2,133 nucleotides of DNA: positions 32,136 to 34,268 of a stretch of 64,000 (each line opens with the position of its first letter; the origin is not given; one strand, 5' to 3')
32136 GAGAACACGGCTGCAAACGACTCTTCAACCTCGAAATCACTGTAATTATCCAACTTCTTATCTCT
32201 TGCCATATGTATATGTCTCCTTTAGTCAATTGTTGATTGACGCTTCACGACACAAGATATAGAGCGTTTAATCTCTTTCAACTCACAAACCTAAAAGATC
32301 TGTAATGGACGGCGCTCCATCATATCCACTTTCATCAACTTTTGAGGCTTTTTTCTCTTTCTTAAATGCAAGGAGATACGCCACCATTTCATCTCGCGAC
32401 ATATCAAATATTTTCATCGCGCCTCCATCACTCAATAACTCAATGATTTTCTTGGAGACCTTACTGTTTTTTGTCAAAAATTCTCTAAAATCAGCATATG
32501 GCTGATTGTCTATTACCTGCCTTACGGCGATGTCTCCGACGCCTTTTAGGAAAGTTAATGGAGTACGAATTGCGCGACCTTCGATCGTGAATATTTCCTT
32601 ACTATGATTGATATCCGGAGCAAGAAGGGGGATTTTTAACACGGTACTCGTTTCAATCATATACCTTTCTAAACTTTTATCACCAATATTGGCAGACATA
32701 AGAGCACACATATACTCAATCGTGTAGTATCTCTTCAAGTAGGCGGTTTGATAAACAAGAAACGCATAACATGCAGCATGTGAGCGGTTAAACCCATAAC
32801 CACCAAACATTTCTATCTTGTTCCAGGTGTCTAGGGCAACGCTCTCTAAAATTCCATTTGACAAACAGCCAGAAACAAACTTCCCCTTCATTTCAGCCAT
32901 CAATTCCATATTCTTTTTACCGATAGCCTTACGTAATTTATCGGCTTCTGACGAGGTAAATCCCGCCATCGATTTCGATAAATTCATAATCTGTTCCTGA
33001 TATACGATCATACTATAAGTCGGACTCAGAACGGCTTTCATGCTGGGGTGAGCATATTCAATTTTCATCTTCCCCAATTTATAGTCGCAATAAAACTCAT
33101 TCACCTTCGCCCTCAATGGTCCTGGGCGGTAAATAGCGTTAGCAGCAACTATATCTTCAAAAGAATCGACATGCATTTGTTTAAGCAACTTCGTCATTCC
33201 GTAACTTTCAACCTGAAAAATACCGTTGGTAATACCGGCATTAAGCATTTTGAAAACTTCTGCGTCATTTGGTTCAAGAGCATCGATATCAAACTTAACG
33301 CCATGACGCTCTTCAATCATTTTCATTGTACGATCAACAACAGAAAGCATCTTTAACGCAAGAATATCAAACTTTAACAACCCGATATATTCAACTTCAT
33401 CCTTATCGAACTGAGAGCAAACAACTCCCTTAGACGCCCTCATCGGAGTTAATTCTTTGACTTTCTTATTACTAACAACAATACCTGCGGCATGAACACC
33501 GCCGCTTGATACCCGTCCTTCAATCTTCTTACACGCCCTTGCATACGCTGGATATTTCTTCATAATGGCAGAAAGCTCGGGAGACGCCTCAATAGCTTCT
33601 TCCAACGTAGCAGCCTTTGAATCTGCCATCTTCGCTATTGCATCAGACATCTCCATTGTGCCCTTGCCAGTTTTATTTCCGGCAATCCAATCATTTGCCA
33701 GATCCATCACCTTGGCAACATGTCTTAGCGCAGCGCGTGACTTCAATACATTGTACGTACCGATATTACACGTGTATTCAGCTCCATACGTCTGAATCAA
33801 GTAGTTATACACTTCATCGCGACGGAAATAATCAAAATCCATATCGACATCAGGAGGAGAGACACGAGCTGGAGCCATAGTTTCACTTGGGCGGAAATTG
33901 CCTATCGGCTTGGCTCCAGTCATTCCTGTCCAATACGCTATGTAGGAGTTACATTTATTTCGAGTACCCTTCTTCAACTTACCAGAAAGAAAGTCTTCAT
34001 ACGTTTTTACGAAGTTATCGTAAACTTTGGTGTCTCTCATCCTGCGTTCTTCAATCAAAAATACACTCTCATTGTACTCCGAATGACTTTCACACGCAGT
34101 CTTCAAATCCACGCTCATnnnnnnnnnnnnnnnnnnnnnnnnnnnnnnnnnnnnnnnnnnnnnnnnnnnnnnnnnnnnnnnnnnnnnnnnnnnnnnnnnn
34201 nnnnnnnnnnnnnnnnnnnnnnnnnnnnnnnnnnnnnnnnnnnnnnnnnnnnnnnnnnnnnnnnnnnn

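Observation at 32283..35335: Intein-free split DnaE whose two halves share a duplicated, diverged palm segment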

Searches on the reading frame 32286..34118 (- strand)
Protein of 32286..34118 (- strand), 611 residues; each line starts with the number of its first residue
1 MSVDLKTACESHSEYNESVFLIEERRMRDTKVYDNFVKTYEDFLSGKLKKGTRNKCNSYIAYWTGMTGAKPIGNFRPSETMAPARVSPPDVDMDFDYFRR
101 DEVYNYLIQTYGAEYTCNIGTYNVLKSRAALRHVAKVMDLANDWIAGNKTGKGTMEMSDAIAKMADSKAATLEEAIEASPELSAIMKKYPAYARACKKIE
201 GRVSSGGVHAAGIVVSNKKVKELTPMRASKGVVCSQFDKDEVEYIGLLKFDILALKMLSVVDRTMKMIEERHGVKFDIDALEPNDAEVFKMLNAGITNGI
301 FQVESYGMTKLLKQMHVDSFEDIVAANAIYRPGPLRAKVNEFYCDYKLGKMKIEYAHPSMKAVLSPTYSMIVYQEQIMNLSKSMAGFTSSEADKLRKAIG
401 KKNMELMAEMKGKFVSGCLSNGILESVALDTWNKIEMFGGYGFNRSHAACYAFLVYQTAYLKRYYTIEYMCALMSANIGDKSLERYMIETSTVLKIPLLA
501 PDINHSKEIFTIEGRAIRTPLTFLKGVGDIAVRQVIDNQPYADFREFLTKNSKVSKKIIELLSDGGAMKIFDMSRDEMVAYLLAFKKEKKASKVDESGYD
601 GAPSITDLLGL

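Call 4: search_protein_families(library=pfam, proteins=[window:32286-34118:-], max_evalue=0.1)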
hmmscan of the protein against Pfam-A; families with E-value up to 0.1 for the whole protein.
window:32286-34118:- (611 aa): 4 families
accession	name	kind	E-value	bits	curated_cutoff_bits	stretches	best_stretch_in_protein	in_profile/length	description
PF17657.6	DNA_pol3_finger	-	3e-54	183.2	22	1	257-422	1-166/166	Bacterial DNA polymerase III alpha subunit finger domain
PF07733.18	DNA_pol3_alpha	-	1e-36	127.3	23.9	1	56-254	68-260/260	Bacterial DNA polymerase III alpha NTPase domain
PF14579.12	HHH_6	-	4.9e-15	55.9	25.6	1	496-577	2-89/90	Helix-hairpin-helix motif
PF24843.1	DUF7720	-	0.0075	16.8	27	0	455-512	25-75/81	Family of unknown function (DUF7720)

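Call 7: search_dna_similar(query=window:32286-34118:-, collection=phages, mode=protein, max_rows=40)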
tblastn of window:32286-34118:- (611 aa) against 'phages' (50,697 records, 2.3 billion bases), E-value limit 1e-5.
Records with a match: 1411; places in all: 1419; records where one place covers at least 80% of the query: 640.
Best place of each record, by identity: <60% 1411.
By first word of the organism name: Pseudomonas 302; Mycobacterium 281; Streptomyces 211; Gordonia 132; Bacillus 99; Staphylococcus 43; Bacteriophage 41; Microbacterium 36; Escherichia 31; Rhodococcus 22; and 57 more.
By host as written in the record: Mycobacterium smegmatis mc2 155 203; Pseudomonas aeruginosa 118; - 98; Pseudomonas aeruginosa PAO1 86; Streptomyces griseus ATCC 10137 81; Gordonia terrae 3612 65; Streptomyces lividans JI 1326 44; Mycobacterium smegmatis mc#155 37; and 238 more.
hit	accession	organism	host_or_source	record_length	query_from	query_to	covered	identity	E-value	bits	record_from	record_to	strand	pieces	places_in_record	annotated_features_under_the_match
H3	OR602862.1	Moorella phage MTATph1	Moorella thermoacetica DSM 103132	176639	51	593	89%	35.7%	2e-98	335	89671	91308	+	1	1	DNA polymerase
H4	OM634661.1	Bacillus phage vB_BauM_KLEB27-3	Bacillus australimaris sKR4M-27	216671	51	572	85%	36.3%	5e-42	329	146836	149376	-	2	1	DNA polymerase III alpha subunit (x2) | HNH endonuclease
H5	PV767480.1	Rossellomorea phage phiT1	Rossellomorea aquimaris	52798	30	579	90%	34.2%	3e-58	326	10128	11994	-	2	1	DNA polymerase III subunit alpha (x2) | hypothetical protein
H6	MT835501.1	Bacteriophage sp.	human fecal samples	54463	51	603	91%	33.7%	5e-89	308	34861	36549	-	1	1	record has no annotation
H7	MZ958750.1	Streptomyces phage Targaryen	Streptomyces lividans JI 1326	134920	21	575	91%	33.4%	4e-80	282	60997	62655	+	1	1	80: DnaE-like DNA polymerase III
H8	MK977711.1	Streptomyces phage Evy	Streptomyces griseus ATCC 10137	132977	21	575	91%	33.4%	4e-80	282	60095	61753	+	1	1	80: DnaE-like DNA polymerase III subunit alpha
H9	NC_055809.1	Streptomyces phage Evy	Streptomyces griseus ATCC 10137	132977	21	575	91%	33.4%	4e-80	282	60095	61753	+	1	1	80: DNA polymerase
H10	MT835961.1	Bacteriophage sp.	human fecal samples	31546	6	580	94%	32.2%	2e-76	271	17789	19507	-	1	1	record has no annotation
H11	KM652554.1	Streptomyces phage Jay2Jay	Streptomyces lividans JI1326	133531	21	575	91%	33.3%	1e-79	280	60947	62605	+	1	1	84: DnaE-like DNA polymerase III (alpha)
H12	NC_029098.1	Streptomyces phage Jay2Jay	Streptomyces lividans JI1326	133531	21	575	91%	33.3%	1e-79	280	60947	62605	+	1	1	84: DNA polymerase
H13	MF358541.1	Streptomyces phage Warpy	Streptomyces griseus ATCC 10137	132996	21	575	91%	33.3%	3e-79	279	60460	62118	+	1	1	DnaE-like DNA polymerase III alpha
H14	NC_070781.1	Streptomyces phage Tomas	Streptomyces sanglieri UNT16F27A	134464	47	594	90%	33.4%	9e-71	254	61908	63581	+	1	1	84: DnaE-like DNA polymerase III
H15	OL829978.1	Streptomyces phage Tomas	Streptomyces sanglieri UNT16F27A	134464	47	594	90%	33.4%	9e-71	254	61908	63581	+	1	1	84: DnaE-like DNA polymerase III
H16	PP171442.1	Streptomyces phage Naboo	soil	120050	47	594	90%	33.4%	9e-71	254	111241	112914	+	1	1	record has no annotation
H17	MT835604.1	Bacteriophage sp.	human fecal samples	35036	51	579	87%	34.6%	1e-85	298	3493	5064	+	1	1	record has no annotation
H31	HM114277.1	Rhodococcus phage E3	Rhodococcus equi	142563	33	611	95%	30.7%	1e-75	269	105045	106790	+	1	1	gp154: DnaE-like DNA polymerase III alpha subunit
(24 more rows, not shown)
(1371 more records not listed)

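Call 9: find_homologous_proteins(query=window:32286-34118:-, max_evalue=1e-10)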
Query window:32286-34118:- (611 aa): 5313 proteins with E <= 1e-10 among 8000 candidates; the best 120 are listed.
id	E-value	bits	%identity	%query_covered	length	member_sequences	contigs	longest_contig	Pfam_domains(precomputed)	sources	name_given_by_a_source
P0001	2.2e-292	989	69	99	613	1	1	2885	PF14579.13,PF17657.7,PF07733.19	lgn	-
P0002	2.4e-260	883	63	98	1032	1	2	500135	PF02811.27,PF14579.13,PF17657.7,PF07733.19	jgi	jgi:DNA polymerase III subunit alpha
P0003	6.0e-258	875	62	99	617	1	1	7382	PF14579.13,PF17657.7,PF07733.19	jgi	jgi:DNA polymerase-3 subunit alpha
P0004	1.2e-248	845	62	99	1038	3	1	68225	PF02811.27,PF14579.13,PF17657.7,PF07733.19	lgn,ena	-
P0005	1.4e-209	716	54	98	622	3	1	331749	PF14579.13,PF17657.7,PF07733.19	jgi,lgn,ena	-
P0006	2.1e-209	715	54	97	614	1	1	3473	PF14579.13,PF17657.7,PF07733.19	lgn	-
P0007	1.9e-208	712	53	97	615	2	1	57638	PF14579.13,PF17657.7,PF07733.19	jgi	-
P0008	8.8e-207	706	54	97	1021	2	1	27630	PF02811.27,PF14579.13,PF17657.7,PF07733.19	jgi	-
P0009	1.3e-204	699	53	97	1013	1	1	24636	PF02811.27,PF14579.13,PF17657.7,PF07733.19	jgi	-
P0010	3.7e-198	678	52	97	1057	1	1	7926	PF02811.27,PF14579.13,PF17657.7,PF07733.19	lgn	-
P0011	8.2e-197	674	52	97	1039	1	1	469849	PF02811.27,PF14579.13,PF17657.7,PF07733.19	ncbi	-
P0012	2.1e-196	672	52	97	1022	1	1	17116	PF02811.27,PF14579.13,PF17657.7,PF07733.19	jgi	jgi:DNA polymerase-3 subunit alpha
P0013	1.7e-188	646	57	79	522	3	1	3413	PF17657.7,PF07733.19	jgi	jgi:DNA polymerase-3 subunit alpha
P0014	5.2e-181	621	50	98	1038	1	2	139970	PF02811.27,PF14579.13,PF17657.7,PF07733.19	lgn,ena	-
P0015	1.4e-180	620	50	97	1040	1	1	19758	PF02811.27,PF14579.13,PF17657.7,PF07733.19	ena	-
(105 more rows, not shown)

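Call 13: find_encoding_contigs(protein=P0005, flank=4000, max_places=2)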
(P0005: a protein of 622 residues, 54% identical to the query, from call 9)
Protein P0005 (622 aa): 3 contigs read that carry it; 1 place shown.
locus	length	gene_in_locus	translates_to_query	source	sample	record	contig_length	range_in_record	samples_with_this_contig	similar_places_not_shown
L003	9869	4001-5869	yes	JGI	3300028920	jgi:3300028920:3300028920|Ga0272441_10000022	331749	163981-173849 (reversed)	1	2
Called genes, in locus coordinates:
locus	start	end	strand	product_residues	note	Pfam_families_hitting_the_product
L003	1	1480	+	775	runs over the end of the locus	PF14520:HHH_5, PF14490:HHH_RecD2, PF13086:AAA_11 (faint), PF13245:AAA_19, PF13604:AAA_30, PF01443:Viral_helicase1 (faint), PF18335:SH3_13, PF13538:UvrD_C_2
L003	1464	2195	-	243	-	-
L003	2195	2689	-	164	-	-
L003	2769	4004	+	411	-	PF02811:PHP, PF07733:DNA_pol3_alpha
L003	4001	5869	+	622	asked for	PF07733:DNA_pol3_alpha, PF17657:DNA_pol3_finger, PF14579:HHH_6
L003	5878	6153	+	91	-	-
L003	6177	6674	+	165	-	-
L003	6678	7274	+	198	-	-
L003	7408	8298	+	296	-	-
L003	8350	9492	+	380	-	PF00154:RecA_N, PF06745:ATPase (faint), PF08423:Rad51, PF21096:RecA_C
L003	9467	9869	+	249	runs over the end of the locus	PF13662:Toprim_4 (weak), PF13155:Toprim_2 (weak)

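Call 14: find_encoding_contigs(protein=P0003, flank=4000, max_places=2)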
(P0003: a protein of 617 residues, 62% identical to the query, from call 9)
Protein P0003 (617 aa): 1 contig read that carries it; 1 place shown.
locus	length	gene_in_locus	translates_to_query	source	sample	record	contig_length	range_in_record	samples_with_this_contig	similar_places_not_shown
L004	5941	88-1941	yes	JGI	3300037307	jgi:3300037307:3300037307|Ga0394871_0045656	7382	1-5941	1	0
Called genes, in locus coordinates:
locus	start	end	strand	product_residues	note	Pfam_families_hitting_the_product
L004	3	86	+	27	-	?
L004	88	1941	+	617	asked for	PF07733:DNA_pol3_alpha, PF17657:DNA_pol3_finger, PF14579:HHH_6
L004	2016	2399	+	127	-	-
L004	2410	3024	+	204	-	-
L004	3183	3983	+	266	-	-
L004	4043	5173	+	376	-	PF00154:RecA_N, PF06745:ATPase, PF08423:Rad51, PF13479:AAA_24 (faint), PF21096:RecA_C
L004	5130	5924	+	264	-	PF08275:DNAG_N (weak), PF13155:Toprim_2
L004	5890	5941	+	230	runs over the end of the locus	-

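Call 17: find_encoding_contigs(protein=P0002, flank=4000, max_places=2)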
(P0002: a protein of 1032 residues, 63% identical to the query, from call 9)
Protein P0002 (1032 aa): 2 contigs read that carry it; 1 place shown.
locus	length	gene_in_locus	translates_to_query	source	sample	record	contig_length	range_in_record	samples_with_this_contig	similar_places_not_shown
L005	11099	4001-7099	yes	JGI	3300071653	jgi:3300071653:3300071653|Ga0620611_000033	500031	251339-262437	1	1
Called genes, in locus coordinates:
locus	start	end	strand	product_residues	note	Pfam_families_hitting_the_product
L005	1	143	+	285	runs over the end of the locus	-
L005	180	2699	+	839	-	PF14490:HHH_RecD2, PF13086:AAA_11 (faint), PF13245:AAA_19, PF13604:AAA_30, PF01443:Viral_helicase1 (faint), PF18335:SH3_13, PF13538:UvrD_C_2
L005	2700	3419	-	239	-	-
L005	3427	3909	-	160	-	-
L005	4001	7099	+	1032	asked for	PF02811:PHP, PF07733:DNA_pol3_alpha, PF17657:DNA_pol3_finger, PF14579:HHH_6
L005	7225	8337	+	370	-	PF01385:OrfB_IS605, PF07282:Cas12f1-like_TNB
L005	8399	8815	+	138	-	-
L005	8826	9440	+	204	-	-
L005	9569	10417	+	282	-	-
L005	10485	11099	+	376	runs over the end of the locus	PF00154:RecA_N, PF08423:Rad51, PF06745:ATPase, PF27531:MT3502_N (faint), PF21096:RecA_C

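Call 18: find_encoding_contigs(protein=P0004, flank=4000, max_places=2)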
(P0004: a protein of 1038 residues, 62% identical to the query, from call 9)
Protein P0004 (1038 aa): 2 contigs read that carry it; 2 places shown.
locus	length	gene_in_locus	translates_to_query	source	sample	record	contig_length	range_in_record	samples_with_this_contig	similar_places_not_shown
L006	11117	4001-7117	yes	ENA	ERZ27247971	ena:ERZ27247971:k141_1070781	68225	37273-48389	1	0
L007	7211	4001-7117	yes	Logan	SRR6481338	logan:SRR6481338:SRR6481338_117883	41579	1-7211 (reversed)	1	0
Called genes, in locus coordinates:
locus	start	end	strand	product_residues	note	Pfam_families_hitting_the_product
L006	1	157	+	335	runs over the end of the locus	-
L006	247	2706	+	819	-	PF14490:HHH_RecD2, PF13086:AAA_11 (faint), PF13245:AAA_19, PF13604:AAA_30, PF01443:Viral_helicase1 (weak), PF18335:SH3_13, PF13538:UvrD_C_2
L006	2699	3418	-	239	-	-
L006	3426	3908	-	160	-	-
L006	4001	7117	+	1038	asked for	PF02811:PHP, PF07733:DNA_pol3_alpha, PF17657:DNA_pol3_finger, PF14579:HHH_6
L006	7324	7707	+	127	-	-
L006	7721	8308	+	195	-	-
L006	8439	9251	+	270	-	-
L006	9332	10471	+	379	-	PF00154:RecA_N, PF08423:Rad51, PF06745:ATPase (weak), PF21096:RecA_C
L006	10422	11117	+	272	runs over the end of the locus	PF08275:DNAG_N, PF13155:Toprim_2 (weak)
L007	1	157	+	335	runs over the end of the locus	-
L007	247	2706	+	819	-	PF14490:HHH_RecD2, PF13086:AAA_11 (faint), PF13245:AAA_19, PF13604:AAA_30, PF01443:Viral_helicase1 (weak), PF18335:SH3_13, PF13538:UvrD_C_2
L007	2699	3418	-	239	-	-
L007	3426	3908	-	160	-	-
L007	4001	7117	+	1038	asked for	PF02811:PHP, PF07733:DNA_pol3_alpha, PF17657:DNA_pol3_finger, PF14579:HHH_6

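Call 33: get_annotated_region(hit=H4, flank=2500)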
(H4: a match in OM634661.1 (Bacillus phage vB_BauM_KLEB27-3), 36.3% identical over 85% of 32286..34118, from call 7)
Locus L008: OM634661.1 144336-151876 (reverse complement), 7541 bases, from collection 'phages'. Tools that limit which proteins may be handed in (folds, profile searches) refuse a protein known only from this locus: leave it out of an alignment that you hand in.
description: Bacillus phage vB_BauM_KLEB27-3, complete genome.
organism: Bacillus phage vB_BauM_KLEB27-3 (NCBI taxid 2927635)
taxonomy: Viruses; Duplodnaviria; Heunggongvirae; Uroviricota; Caudoviricetes
host: Bacillus australimaris sKR4M-27; source: water samples from gypsum karst lake Kirkilai; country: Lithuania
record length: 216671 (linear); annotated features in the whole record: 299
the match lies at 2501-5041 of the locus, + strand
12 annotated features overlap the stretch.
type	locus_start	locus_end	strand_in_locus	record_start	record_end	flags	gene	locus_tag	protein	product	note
CDS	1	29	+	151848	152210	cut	-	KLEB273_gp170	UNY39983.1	hypothetical protein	-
CDS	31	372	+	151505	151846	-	-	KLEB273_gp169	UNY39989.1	hypothetical protein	-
CDS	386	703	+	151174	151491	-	-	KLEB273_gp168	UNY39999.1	hypothetical protein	-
CDS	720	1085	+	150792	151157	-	-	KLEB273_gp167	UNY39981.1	hypothetical protein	-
CDS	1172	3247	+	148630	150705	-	-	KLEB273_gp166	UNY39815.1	DNA polymerase III alpha subunit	-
CDS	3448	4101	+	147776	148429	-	-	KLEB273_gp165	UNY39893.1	HNH endonuclease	-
CDS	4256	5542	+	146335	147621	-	-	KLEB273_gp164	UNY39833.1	DNA polymerase III alpha subunit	-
CDS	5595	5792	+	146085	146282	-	-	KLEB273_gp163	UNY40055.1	hypothetical protein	-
CDS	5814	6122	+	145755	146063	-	-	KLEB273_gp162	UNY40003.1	hypothetical protein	-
CDS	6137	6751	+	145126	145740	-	-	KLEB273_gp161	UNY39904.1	hypothetical protein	-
CDS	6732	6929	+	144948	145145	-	-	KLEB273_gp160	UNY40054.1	hypothetical protein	-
CDS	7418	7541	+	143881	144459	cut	-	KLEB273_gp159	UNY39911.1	hypothetical protein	Bro-N domain-containing protein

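Call 34: get_annotated_region(hit=H5, flank=2500)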
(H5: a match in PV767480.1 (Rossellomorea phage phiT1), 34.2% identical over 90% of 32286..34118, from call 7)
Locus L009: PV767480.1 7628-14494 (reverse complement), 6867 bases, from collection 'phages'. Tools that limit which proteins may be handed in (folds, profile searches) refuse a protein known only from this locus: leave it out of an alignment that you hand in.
description: Rossellomorea phage phiT1, complete genome.
organism: Rossellomorea phage phiT1 (NCBI taxid 3440538)
taxonomy: Viruses
host: Rossellomorea aquimaris; source: soil; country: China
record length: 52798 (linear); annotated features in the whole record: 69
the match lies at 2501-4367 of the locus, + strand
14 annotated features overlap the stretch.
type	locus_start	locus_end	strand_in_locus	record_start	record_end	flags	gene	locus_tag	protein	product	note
CDS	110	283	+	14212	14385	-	-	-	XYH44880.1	hypothetical protein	gp24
tRNA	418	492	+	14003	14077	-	-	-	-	tRNA-Arg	gp23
CDS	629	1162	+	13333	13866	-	-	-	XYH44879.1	hypothetical protein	gp22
CDS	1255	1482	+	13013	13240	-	-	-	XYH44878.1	glutaredoxin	gp21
CDS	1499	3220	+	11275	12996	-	-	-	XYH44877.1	DNA polymerase III subunit alpha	gp20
CDS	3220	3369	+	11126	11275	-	-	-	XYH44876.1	hypothetical protein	gp19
CDS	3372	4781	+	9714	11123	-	-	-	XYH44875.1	DNA polymerase III subunit alpha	gp18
CDS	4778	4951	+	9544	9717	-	-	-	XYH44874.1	hypothetical protein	gp17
CDS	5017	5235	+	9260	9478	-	-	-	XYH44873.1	hypothetical protein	gp16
CDS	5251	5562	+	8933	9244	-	-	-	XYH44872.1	hypothetical protein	gp15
CDS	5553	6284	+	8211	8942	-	-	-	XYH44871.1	CRISPR-associated protein Cas4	gp14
CDS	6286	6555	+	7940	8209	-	-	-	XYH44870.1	hypothetical protein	gp13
CDS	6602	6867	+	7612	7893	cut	-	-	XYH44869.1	hypothetical protein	gp12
CDS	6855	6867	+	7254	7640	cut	-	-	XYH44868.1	Holliday junction resolvase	gp11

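Call 35: predict_structure(alignment_id=A1)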
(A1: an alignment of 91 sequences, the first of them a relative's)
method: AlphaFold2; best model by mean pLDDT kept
length: 1032 residues; sequences in the alignment: 91
mean_pLDDT: 92.3   pTM: 0.87
mean pLDDT of the five models: 92.3, 92.1, 91.9, 91.4, 91.2
residues with pLDDT >= 90: 845; 70-90: 142; 50-70: 29; < 50: 16
segments of 3 or more residues with pLDDT < 50: 1009-1011, 1013-1016, 1026-1032
pLDDT, mean of each block of 10 residues (from residue 1): 95 95 98 97 94 96 96 80 79 95 96 92 97 94 95 97 98 93 96 98 97 96 91 87 97 97 97 75 91 97 97 97 94 95 97 93 97 96 90 93 87 92 98 95 91 96 96 98 95 80 91 96 96 96 97 87 80 95 95 97 98 95 93 94 93 90 94 98 97 97 98 96 97 97 89 95 95 94 93 94 89 87 96 95 92 82 98 98 98 96 97 96 95 95 94 93 83 92 86 83 68 50 47 37
secondary structure, 60 per line:
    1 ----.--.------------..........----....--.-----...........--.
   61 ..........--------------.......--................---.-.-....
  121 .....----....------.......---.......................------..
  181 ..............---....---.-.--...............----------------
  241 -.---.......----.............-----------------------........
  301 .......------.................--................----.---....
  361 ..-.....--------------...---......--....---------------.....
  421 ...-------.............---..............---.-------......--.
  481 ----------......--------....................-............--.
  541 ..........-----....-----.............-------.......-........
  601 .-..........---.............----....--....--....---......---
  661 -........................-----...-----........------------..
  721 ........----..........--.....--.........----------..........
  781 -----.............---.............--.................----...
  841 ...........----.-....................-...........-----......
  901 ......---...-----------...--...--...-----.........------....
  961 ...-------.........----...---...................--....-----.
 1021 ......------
elements in order (helices of 4 or more, strands of 3 or more residues): H21-30 E35-38 H47-57 E60-70 E85-91 H94-109 E117-119 H120-125 E130-133 H140-146 H150-167 E168-172 H179-194 E198-201 H210-224 H246-252 H257-269 H293-307 H314-330 H333-348 H358-362 H364-368 E389-394 H397-400 H416-423 H431-443 H447-460 H472-477 E491-496 E505-509 H510-524 E529-537 H540-550 H556-559 H565-577 H585-591 H593-601 H603-612 E616-628 H633-636 E639-642 E645-648 H652-657 E662-668 H669-685 H699-706 H719-728 H733-742 H745-749 H752-760 H771-780 H787-798 H802-814 H817-833 H838-851 H858-877 H879-889 H895-906 E910-912 E924-926 E929-931 H942-950 H957-963 H971-979 H990-1008 H1011-1014 H1020-1026

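Call 39: fold_search(model_id=the predicted structure, library=pdb)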
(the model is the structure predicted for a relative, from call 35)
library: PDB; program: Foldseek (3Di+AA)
matches with E <= 10: 500; with E <= 0.001: 28
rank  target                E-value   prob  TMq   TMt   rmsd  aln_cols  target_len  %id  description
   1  7pu7_A                8.5e-67  1.00  0.75  0.73   5.0      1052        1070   28  DNA polymerase from M. tuberculosis (released 2022-02-23)
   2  2hpi                  1.4e-65  1.00  0.76  0.69   5.2      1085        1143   29  Eubacterial and Eukaryotic Replicative DNA Polymerases are not Homologous: X-ray Structure of DNA Polymerase III (released 2006-09-19)
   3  2hnh                  3.6e-65  1.00  0.77  0.87   4.4      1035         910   31  Crystal structure of the catalytic alpha subunit of E. coli replicative DNA polymerase III (released 2006-09-19)
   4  3e0d_A                4.5e-65  1.00  0.78  0.70   4.5      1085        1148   29  Insights into the Replisome from the Crystral Structure of the Ternary Complex of the Eubacterial DNA Polymerase III a (released 2008-09-23)
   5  4jom                  6.5e-65  1.00  0.76  0.85   4.5      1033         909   32  Structure of E. coli Pol III 3mPHP mutant (released 2013-05-29)
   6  4iqj_C                1.1e-64  1.00  0.74  0.66   4.8      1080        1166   29  Structure of PolIIIalpha-Tauc-DNA complex suggests an atomic model of the replisome (released 2013-03-13)
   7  4iqj_D                2.9e-64  1.00  0.75  0.66   5.3      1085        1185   29  Structure of PolIIIalpha-Tauc-DNA complex suggests an atomic model of the replisome (released 2013-03-13)
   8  5fkv_A                4.8e-64  1.00  0.75  0.68   6.6      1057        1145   31  cryo-EM structure of the E. coli replicative DNA polymerase complex bound to DNA (DNA polymerase III alpha, beta, epsi (released 2015-11-25)
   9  5lew                  5.7e-64  1.00  0.77  0.86   4.1      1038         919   28  DNA polymerase (released 2017-10-25)
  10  2hqa                  2.3e-63  1.00  0.76  0.85   4.6      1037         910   31  Crystal structure of the catalytic alpha subunit of E. Coli replicative DNA polymerase III (released 2006-09-19)
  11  4iqj_A                3.8e-63  1.00  0.76  0.68   5.2      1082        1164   29  Structure of PolIIIalpha-Tauc-DNA complex suggests an atomic model of the replisome (released 2013-03-13)
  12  4iqj_B                4.6e-63  1.00  0.75  0.67   5.7      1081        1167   29  Structure of PolIIIalpha-Tauc-DNA complex suggests an atomic model of the replisome (released 2013-03-13)
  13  5fkw_A                6.6e-61  1.00  0.76  0.84   4.9      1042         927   31  cryo-EM structure of the E. coli replicative DNA polymerase complex bound to DNA (DNA polymerase III alpha, beta, epsi (released 2015-11-25)
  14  5fku_A                9.9e-61  1.00  0.79  0.71   4.2      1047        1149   31  cryo-EM structure of the E. coli replicative DNA polymerase complex in DNA free state (DNA polymerase III alpha, beta, (released 2015-11-25)
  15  9qpc_A                1.7e-36  1.00  0.65  0.55  10.9      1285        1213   15  DNA polymerase with inhibitor (released 2025-09-24)
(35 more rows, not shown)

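Call 63: get_annotated_region(hit=H8, flank=2500)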
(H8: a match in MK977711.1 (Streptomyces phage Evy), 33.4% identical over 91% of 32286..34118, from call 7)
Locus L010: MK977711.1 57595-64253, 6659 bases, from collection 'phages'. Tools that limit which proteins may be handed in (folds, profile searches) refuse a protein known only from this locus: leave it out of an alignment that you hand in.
description: Streptomyces phage Evy, complete genome.
organism: Streptomyces phage Evy (NCBI taxid 2588514)
taxonomy: Viruses; Duplodnaviria; Heunggongvirae; Uroviricota; Caudoviricetes; Stanwilliamsviridae; Boydwoodruffvirinae; Samistivirus; Samistivirus evy
host: Streptomyces griseus ATCC 10137; source: soil; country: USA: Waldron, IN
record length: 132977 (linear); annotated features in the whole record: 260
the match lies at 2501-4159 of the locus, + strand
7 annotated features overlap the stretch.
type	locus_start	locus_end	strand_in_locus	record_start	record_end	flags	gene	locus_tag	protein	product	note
CDS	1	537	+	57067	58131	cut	78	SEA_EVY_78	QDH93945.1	DNA primase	-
CDS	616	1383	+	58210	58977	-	79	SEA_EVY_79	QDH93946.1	DNA binding protein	-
CDS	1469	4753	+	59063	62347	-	80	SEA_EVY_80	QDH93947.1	DnaE-like DNA polymerase III subunit alpha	-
CDS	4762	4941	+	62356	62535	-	81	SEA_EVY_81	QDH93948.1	hypothetical protein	-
CDS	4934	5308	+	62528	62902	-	82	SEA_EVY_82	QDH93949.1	MazG-like nucleotide pyrophosphohydrolase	-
CDS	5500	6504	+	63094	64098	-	83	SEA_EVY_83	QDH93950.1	RecA-like DNA recombinase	-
CDS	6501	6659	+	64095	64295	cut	84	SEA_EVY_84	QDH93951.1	hypothetical protein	-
